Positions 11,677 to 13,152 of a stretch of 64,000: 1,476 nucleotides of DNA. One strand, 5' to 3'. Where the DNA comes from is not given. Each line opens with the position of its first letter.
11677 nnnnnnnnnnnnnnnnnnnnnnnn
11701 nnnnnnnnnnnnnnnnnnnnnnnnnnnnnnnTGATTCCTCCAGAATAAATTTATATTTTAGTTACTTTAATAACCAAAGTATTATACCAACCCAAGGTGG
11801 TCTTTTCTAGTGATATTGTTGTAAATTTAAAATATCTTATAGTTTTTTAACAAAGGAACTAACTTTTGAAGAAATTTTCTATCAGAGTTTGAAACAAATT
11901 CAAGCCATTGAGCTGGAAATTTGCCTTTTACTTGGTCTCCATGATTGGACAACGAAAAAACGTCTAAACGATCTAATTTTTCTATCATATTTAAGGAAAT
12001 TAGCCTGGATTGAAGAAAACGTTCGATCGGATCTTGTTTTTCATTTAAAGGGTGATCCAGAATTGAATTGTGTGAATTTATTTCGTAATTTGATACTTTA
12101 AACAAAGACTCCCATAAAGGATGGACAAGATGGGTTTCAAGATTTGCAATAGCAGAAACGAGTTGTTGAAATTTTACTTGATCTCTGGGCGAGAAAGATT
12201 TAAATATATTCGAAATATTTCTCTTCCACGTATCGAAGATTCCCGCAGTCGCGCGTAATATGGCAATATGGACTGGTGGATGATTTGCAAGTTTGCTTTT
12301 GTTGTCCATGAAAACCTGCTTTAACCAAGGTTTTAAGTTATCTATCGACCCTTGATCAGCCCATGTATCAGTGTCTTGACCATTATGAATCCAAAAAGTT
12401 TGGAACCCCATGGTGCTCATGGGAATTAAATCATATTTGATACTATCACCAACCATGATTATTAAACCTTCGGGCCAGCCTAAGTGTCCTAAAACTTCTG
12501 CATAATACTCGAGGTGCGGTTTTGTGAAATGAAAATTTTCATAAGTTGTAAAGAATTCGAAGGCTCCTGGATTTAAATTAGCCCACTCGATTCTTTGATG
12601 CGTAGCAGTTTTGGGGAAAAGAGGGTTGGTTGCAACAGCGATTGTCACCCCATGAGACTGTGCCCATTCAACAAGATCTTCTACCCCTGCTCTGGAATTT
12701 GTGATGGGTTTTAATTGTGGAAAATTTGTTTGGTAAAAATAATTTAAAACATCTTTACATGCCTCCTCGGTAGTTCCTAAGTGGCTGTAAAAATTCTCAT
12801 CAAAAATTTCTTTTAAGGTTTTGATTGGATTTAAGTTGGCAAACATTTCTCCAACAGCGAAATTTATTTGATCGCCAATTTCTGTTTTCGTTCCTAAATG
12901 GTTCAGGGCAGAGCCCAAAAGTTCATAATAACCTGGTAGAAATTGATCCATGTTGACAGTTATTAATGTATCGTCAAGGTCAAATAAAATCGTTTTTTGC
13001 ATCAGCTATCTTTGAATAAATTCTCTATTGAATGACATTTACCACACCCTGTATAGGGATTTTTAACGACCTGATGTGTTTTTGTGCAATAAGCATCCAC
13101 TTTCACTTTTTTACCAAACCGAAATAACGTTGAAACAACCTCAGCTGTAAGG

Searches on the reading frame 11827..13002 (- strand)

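Call 65: search_protein_families(library=pfam, proteins=[window:11827-13002:-], max_evalue=0.0001)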
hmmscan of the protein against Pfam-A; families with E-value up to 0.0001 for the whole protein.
window:11827-13002:- (391 aa): 2 families
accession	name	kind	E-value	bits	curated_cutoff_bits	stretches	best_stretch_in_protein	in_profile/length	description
PF00702.32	Hydrolase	-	1.7e-11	45.3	26.4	1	3-193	2-185/191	haloacid dehalogenase-like hydrolase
PF13419.12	HAD_2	-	2e-11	44.7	23.8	1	5-204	1-177/178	Haloacid dehalogenase-like hydrolase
